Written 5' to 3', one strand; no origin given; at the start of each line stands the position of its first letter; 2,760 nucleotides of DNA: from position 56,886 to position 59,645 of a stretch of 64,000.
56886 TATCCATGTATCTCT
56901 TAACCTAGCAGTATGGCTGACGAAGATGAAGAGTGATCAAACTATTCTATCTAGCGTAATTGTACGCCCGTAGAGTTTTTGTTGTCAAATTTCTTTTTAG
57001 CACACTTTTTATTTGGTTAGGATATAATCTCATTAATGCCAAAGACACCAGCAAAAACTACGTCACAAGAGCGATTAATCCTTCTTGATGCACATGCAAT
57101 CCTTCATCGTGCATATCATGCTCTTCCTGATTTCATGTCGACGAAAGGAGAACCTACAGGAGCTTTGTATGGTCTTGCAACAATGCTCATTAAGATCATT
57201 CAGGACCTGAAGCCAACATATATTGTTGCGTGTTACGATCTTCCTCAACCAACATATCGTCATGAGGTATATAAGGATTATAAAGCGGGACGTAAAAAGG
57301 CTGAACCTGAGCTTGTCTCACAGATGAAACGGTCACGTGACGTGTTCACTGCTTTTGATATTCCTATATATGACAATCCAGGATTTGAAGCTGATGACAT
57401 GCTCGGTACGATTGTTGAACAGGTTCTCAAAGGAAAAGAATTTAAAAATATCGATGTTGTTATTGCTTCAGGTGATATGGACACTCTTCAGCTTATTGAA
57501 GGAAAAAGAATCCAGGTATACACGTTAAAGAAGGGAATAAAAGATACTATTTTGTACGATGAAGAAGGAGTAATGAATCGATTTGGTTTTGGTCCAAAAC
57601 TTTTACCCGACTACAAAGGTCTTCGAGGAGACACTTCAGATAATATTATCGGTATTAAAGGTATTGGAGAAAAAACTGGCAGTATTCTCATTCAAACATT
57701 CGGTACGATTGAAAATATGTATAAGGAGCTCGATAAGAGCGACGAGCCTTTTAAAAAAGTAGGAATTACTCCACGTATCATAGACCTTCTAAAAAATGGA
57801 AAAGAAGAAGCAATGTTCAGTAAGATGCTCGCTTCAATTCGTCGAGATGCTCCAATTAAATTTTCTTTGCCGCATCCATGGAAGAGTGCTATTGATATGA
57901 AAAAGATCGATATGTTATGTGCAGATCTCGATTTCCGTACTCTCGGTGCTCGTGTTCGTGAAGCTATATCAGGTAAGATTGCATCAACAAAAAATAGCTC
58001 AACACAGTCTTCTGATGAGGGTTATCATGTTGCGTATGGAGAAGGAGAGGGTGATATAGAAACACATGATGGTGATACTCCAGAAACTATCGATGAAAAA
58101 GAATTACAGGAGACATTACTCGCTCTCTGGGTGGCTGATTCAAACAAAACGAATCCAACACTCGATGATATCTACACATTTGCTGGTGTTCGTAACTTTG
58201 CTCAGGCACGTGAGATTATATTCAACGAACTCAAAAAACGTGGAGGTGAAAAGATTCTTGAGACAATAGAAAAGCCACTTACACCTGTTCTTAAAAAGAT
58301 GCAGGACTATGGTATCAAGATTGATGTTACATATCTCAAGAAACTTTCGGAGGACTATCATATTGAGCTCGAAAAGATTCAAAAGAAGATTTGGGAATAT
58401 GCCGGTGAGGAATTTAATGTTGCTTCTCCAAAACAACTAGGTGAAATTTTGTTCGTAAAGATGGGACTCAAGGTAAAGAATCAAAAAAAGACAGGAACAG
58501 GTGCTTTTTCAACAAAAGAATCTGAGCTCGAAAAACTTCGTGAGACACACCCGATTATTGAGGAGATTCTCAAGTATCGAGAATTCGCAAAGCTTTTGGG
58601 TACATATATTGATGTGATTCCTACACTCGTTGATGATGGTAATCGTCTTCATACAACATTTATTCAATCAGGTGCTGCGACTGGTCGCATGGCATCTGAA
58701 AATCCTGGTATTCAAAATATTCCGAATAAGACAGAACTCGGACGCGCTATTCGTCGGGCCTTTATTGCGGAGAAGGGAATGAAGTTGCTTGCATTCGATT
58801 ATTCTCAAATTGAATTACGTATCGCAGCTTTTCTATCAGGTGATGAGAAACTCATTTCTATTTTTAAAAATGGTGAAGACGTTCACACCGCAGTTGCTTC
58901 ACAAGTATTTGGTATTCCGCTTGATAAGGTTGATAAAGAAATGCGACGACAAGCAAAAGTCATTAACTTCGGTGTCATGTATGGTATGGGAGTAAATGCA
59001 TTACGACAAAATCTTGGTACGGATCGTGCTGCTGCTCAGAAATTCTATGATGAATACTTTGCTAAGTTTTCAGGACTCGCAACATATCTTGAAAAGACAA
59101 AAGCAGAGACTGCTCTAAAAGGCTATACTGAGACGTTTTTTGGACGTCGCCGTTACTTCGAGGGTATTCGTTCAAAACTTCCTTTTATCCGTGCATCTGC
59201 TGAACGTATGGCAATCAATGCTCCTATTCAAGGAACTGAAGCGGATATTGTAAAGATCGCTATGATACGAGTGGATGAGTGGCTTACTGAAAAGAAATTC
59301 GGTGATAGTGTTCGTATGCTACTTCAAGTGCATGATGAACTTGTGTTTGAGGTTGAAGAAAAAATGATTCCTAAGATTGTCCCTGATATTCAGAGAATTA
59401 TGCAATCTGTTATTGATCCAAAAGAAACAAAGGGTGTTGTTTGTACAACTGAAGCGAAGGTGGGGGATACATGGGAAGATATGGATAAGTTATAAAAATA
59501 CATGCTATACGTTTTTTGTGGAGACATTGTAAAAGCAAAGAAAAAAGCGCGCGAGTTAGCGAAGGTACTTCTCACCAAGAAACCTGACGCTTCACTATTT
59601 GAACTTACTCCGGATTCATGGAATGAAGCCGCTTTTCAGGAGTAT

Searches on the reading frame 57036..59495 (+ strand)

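Call 15: search_protein_families(library=pfam, proteins=[window:57036-59495:+])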
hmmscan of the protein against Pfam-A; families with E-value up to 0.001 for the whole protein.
window:57036-59495:+ (819 aa): 3 families
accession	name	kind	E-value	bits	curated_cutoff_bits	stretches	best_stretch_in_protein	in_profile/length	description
PF00476.26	DNA_pol_A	-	4.6e-138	460.7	34.3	1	432-815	2-381/381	DNA polymerase family A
PF02739.22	5_3_exonuc_N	-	5.8e-47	159.9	34.3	1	13-184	1-164/164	5'-3' exonuclease, N-terminal resolvase-like domain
PF01367.25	5_3_exonuc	-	4.9e-23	81.9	40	1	187-279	3-87/97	5'-3' exonuclease, C-terminal SAM fold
